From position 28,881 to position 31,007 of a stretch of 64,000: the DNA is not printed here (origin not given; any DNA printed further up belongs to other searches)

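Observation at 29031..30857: Single-chain TssB-TssC fusion paralogue encoded in addition to the canonical tssBC pair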

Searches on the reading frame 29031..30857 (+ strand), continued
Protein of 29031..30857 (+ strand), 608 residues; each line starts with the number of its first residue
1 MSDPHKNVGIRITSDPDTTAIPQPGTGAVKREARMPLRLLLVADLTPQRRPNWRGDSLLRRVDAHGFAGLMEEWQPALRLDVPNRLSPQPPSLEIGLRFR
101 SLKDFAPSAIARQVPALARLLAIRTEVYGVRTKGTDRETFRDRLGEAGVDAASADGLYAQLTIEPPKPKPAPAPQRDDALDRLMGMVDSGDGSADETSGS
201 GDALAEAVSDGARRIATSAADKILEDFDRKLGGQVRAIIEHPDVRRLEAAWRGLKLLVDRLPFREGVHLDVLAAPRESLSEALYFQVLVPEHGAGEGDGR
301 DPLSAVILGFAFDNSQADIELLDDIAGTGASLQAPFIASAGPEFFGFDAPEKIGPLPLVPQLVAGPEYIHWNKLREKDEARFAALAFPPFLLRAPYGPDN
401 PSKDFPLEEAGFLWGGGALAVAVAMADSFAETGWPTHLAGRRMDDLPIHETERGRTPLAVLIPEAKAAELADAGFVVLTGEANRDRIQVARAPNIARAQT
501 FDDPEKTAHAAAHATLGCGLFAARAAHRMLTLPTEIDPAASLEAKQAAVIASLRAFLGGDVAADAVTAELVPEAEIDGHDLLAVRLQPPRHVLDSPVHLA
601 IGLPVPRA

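Call 17: find_encoding_contigs(protein=P0090, flank=10000, max_places=2)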
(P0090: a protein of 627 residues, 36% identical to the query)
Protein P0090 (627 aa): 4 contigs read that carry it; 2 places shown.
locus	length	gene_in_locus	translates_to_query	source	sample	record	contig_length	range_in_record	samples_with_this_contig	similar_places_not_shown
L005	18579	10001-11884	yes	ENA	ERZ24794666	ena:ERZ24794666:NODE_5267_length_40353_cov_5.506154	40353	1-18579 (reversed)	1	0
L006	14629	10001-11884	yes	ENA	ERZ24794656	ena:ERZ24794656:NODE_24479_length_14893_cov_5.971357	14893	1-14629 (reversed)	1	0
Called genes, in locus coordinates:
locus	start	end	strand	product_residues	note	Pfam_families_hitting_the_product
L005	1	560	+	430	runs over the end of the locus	PF06996:T6SS_TssG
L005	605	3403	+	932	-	PF02861:Clp_N, PF13191:AAA_16 (weak), PF23569:NBD_SMAX1 (weak), PF00004:AAA, PF17871:AAA_lid_9, PF07724:AAA_2, PF07728:AAA_5, PF10431:ClpB_D2-small, +2 more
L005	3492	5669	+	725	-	PF05954:Phage_GPD, PF04717:Phage_base_V, PF22178:Gp5_trimer_C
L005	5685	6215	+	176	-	PF13503:DUF4123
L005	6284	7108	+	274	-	-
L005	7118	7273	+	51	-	-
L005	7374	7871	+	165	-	PF14521:Aspzincin_M35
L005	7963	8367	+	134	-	-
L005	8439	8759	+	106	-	PF05488:PAAR_motif (weak)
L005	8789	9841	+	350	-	PF13489:Methyltransf_23, PF08241:Methyltransf_11, PF08242:Methyltransf_12 (weak), PF13649:Methyltransf_25 (faint), PF13847:Methyltransf_31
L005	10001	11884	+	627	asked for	PF05591:T6SS_VipA, PF05943:VipB, PF18945:VipB_2 (faint)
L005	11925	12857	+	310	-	PF00069:Pkinase, PF07714:PK_Tyr_Ser-Thr, PF03109:ABC1 (faint)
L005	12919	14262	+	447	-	PF08308:PEGA (faint)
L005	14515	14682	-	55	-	-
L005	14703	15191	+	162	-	-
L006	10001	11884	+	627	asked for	PF05591:T6SS_VipA, PF05943:VipB, PF18945:VipB_2 (faint)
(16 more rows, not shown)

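Call 19: search_solved_structures(query=window:29031-30857:+, show_alignments=2, max_evalue=0.001)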
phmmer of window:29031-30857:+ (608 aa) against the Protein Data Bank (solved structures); distinct sequences matched with E-value up to 0.001: 18.
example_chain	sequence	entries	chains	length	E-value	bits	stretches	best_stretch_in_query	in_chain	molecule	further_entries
5mxn_A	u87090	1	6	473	1.2e-49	172.6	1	212-520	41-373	Type VI secretion protein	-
5ojq_A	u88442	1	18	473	1.2e-49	172.6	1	212-520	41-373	Type VI secretion protein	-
5myu_A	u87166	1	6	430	4.2e-49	170.9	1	218-520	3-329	Type VI secretion system protein ImpC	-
3j9g_B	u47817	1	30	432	4.3e-49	170.8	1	218-520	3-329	VipB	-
5urw_1B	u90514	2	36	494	7.1e-40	140.4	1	212-518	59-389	TssC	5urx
5n8n_B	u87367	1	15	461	2.6e-36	128.6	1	217-530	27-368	EvpB family type VI secretion protein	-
9n4v_A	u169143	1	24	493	1.7e-31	112.8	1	221-531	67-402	DUF877 family protein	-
3j9o_B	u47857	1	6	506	1.8e-14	56.5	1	217-529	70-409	Intracellular growth locus protein B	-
5ojq_a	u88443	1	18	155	5.3e-12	48.3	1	24-146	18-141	VipA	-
5urw_1A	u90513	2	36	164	2.7e-11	46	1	20-150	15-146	TssB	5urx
5mxn_a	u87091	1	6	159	5.9e-11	44.9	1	22-148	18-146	Type VI secretion protein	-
3j9g_A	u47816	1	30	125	7.4e-11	44.6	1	24-126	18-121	VipA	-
5myu_a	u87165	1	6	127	1.2e-10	43.9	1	21-126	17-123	Uncharacterized protein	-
3j9o_A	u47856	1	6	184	5.2e-10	41.8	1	28-124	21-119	Intracellular growth locus protein A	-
4uqz_B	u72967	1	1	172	1.6e-08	36.9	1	30-169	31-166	HSIB1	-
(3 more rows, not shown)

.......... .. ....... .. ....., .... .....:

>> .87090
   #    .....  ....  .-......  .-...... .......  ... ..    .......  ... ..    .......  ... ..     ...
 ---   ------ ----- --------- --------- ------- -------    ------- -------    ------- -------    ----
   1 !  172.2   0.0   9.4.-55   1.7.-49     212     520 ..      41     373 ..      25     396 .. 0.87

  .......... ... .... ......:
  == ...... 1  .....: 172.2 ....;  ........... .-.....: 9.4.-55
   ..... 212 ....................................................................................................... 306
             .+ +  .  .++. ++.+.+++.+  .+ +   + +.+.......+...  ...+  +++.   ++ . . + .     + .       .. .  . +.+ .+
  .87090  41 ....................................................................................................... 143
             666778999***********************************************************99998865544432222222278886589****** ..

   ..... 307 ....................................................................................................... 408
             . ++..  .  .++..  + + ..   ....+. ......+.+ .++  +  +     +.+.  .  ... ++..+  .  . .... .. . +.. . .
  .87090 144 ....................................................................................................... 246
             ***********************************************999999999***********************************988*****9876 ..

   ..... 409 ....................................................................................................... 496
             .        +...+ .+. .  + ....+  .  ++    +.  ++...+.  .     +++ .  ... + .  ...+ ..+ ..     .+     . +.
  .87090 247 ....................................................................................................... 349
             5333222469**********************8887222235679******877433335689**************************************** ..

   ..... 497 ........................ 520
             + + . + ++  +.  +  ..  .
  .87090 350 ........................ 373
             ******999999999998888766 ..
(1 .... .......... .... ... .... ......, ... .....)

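Call 29: predict_structure(alignment_id=A1)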
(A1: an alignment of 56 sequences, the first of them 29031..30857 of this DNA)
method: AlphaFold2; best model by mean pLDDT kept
length: 608 residues; sequences in the alignment: 56
mean_pLDDT: 87.6   pTM: 0.84
mean pLDDT of the five models: 87.6, 87.6, 86.8, 86.7, 86.2
residues with pLDDT >= 90: 451; 70-90: 69; 50-70: 31; < 50: 57
segments of 3 or more residues with pLDDT < 50: 1-32, 188-210
pLDDT, mean of each block of 10 residues (from residue 1): 43 40 38 79 97 95 96 97 94 97 98 95 93 89 90 89 74 53 50 42 47 77 94 97 98 98 96 97 96 71 96 97 97 97 94 88 95 97 98 96 94 97 98 95 97 95 96 97 97 96 94 95 92 91 95 91 93 87 95 91 90
secondary structure, 60 per line:
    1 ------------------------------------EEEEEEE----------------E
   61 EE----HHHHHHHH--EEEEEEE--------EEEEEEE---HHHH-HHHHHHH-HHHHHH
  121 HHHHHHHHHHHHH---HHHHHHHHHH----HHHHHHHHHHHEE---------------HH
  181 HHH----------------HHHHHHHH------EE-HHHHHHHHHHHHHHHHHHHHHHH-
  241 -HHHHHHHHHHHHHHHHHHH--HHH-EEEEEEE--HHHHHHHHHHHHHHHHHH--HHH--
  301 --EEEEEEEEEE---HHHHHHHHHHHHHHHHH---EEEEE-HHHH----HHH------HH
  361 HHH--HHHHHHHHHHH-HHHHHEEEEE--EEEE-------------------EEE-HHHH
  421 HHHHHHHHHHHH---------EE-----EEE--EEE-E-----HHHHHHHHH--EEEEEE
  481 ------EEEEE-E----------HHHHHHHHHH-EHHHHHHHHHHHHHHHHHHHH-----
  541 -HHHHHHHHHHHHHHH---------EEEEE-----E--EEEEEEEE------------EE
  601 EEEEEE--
elements in order: E37-43 E60-62 H67-74 E77-83 E92-98 H102-105 H107-113 H115-133 H137-146 H151-161 H179-183 H200-207 H217-239 H242-260 E267-273 H276-293 E303-312 H316-332 E336-340 H342-345 H359-363 H366-376 H378-382 E383-387 E390-393 E413-415 H417-432 E449-451 E454-456 H464-472 E475-480 E487-491 H504-513 H516-535 H542-556 E566-570 E579-586 E599-606
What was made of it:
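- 29031..30857 (+): Fused TssB-TssC paralogue, 608 aa (stop codon 30855-30857). AF2 model pLDDT 87.6, pTM 0.84 (call 29).
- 29031..29129 (+): Disordered N-terminal arm (aa 1-33) carrying the conserved strand motif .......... (aa 8-17, nt 29052-29081), followed by a linker 8-10 aa longer than in canonical TssB. pLDDT below 50 for aa 1-32 (call 29).
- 30591..30854 (+): C-terminal gp25-like sheath domain (aa 521-608) with the terminal beta-strands. Confidently folded: two helices and three strands, pLDDT above 87 (call 29).
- On Canonical T6SS sheath protomer: AF2 pLDDT 87.6 (call 29).
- AF2 model pLDDT 87.6 with only the arm and junction disordered (call 29). The model is confident (call 29).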

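Call 31: fold_search(model_id=the predicted structure, library=pdb)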
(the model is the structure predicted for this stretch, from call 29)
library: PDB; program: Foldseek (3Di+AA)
matches with E <= 10: 882; with E <= 0.001: 29
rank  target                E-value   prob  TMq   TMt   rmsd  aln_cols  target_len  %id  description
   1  5myu_MODEL_1_A        2.3e-25  1.00  0.52  0.72   6.6       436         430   29  VipA-N2/VipB contracted sheath of type VI secretion system (released 2017-08-02)
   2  3j9g_2                7.0e-25  1.00  0.54  0.74   4.1       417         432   30  Atomic model of the VipA/VipB, the type six secretion system contractile sheath of Vibrio cholerae from cryo-EM (released 2015-03-11)
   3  5urx_1B               6.4e-24  1.00  0.54  0.75   4.0       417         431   26  Structure of the contracted type VI secretion system sheath in Myxococcus xanthus (released 2017-05-10)
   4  5n8n_B                1.7e-23  1.00  0.52  0.67   8.9       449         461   25  Contracted sheath of a Pseudomonas aeruginosa type six secretion system consisting of TssB1 and TssC1 (released 2018-01-10)
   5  5urw_1B               2.1e-23  1.00  0.52  0.75   5.6       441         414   26  Structure of the extended type VI secretion system sheath in Myxococcus xanthus (released 2017-05-10)
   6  5ojq_A                7.3e-23  1.00  0.53  0.67   9.6       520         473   25  The modeled structure of of wild type extended type VI secretion system sheath/tube complex in vibrio cholerae based o (released 2017-08-09)
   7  5mxn_MODEL_1_A        7.8e-23  1.00  0.53  0.67   9.6       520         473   25  Atomic model of the VipA/VipB/Hcp, the type six secretion system non-contractile sheath-tube of Vibrio cholera (released 2017-08-02)
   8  9n4v_A                1.8e-20  1.00  0.46  0.74   6.4       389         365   22  Azotobacter vinelandii extended type VI secretion system sheath tube complex (released 2025-07-16)
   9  3j9o_B                1.6e-18  1.00  0.49  0.69   6.5       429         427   19  CryoEM structure of a type VI secretion system (released 2015-03-18)
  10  9qgp_3A               4.5e-06  1.00  0.34  0.50   7.9       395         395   10  Cryo-EM structure of the PlPVC1 sheath, 6-fold symmetrized (C6), in contracted state (released 2025-10-29)
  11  8q1i_I                4.7e-06  1.00  0.30  0.44   7.9       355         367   10  Neck-tail junction of phage 812 after tail contraction (C6) (released 2024-08-14)
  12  9ezm_A                1.7e-05  1.00  0.26  0.32  10.5       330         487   14  CryoEM structure of the contracted sheath in H. borinquense (released 2024-11-27)
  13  9qgl_3A               2.1e-05  1.00  0.31  0.44  12.1       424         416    9  Cryo-EM structure of the PlPVC1 baseplate, 6-fold symmetrized (C6), in extended state (released 2025-10-29)
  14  6rc8_B                2.2e-05  1.00  0.30  0.47   7.0       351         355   13  Cryo-EM structure of the anti-feeding prophage (AFP) helical sheath in contracted state (released 2019-04-17)
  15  9mkb_AK               5.4e-05  1.00  0.29  0.28  10.2       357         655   10  Structure of the bacteriophage T4 portal-neck-tail complex (released 2025-12-24)
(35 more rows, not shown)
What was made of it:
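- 29031..30857 (+): Foldseek to VipB/TssC chains TM 0.72-0.75 and to TssB TM 0.72 (call 31).
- On Canonical T6SS sheath protomer: Foldseek TM 0.72-0.75 to VipB/TssC chains over ~420-440 columns, and 0.72 to TssB (call 31).
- Foldseek TM 0.72-0.75 to VipB/TssC over ~420-440 columns, and 0.72 to TssB (call 31). Single-chain sheaths are the rule in phages and eCIS (call 31).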

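Call 34: find_related_loci(query=A1, collection=genome_contigs, flank=10000)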
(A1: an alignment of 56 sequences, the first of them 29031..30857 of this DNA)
Query A1 (608 aa) in genome_contigs; peptide patterns used: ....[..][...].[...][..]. (x = any residue, [..] = any of these).
600 stretches matched a pattern (row limit reached: there are more); 512 encode a relative of the query (tblastn E <= 1e-3); the best 80 are kept; 80 distinct loci.
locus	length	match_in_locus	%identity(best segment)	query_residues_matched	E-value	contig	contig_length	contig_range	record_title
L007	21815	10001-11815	72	2-608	0e+0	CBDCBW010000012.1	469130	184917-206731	MAG: Rhodothermales bacterium isolate 149c5dc1-c7b6-47bf-b7d0-e1449b084a4c genome assembly, contig: contig_12, whole gen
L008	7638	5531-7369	44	10-608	5e-128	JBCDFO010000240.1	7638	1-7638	MAG: Bacteroidota bacterium isolate P01_H01_bin.110 k141_1115153_length_7638_cov_55.3836, whole genome shotgun sequence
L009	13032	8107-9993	42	6-608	3e-122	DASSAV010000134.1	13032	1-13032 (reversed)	MAG TPA_asm: Rhodothermales bacterium isolate SMAG_U876 k141_1666407, whole genome shotgun sequence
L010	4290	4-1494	49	146-607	2e-112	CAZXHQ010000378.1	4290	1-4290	MAG TPA_asm: uncultured Rhodothermales bacterium isolate SRP284430_co1_215 genome assembly, contig: NODE_19909_length_42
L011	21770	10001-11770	39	7-608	5e-96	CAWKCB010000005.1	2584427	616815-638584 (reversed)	MAG: uncultured Bacteroidetes bacterium isolate MFD03250.bin.1.116 genome assembly, contig: contig_6117, whole genome sh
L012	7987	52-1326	41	177-607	1e-84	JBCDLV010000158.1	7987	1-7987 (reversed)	MAG: Bacteroidota bacterium isolate P01_H01_bin.93 k141_3029613_length_7987_cov_50.0965, whole genome shotgun sequence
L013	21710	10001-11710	37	5-606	4e-82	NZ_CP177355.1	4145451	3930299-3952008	Rubrivirga sp. IMCC43871 chromosome, complete genome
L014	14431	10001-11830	31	34-601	2e-76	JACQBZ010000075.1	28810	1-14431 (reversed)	MAG: Nitrospirae bacterium isolate NC_groundwater_955_Pr1_S-0.2um_56_113 Montesol18-Sp2_coassembly_scaffold_785955, whol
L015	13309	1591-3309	31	24-535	5e-75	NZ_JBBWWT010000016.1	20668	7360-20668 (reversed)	Pseudoxanthomonas putridarboris strain WD12 WD12_ok_16, whole genome shotgun sequence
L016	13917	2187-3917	31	21-535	2e-73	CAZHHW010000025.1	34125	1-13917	MAG TPA_asm: uncultured Gammaproteobacteria bacterium isolate SRP193066_co2_437 genome assembly, contig: NODE_630_length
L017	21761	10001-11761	30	21-535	3e-72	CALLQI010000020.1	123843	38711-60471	MAG TPA_asm: uncultured bacterium isolate SRR6227243_bin.55_CONCOCT_v1.1_MAG genome assembly, contig: ERZ795105.240, who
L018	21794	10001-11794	31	7-535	2e-72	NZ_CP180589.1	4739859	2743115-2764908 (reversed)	Stenotrophomonas maltophilia strain ZSL2493 chromosome, complete genome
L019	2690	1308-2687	38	7-476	3e-73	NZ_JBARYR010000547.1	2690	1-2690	MAG: Rubrivirga sp. isolate MFD12159_ilm_asm_bin22 k127_121678, whole genome shotgun sequence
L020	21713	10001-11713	31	24-535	1e-70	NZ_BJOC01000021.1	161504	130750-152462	Halomonas halmophila strain NBRC 15537 sequence21, whole genome shotgun sequence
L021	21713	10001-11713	30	24-535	1e-70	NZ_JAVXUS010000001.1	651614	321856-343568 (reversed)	Halomonas sp. I1 NODE_1_length_651614_cov_295.961800, whole genome shotgun sequence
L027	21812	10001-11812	30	25-605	2e-69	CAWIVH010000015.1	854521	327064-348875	MAG: uncultured Acidobacteriota bacterium isolate MFD02979.bin.1.204 genome assembly, contig: contig_49447, whole genome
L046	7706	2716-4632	28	6-601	6e-67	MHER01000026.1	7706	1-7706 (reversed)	MAG: Nitrospirae bacterium RIFCSPLOW2_12_42_9 rifcsplowo2_12_sub10_scaffold_1317, whole genome shotgun sequence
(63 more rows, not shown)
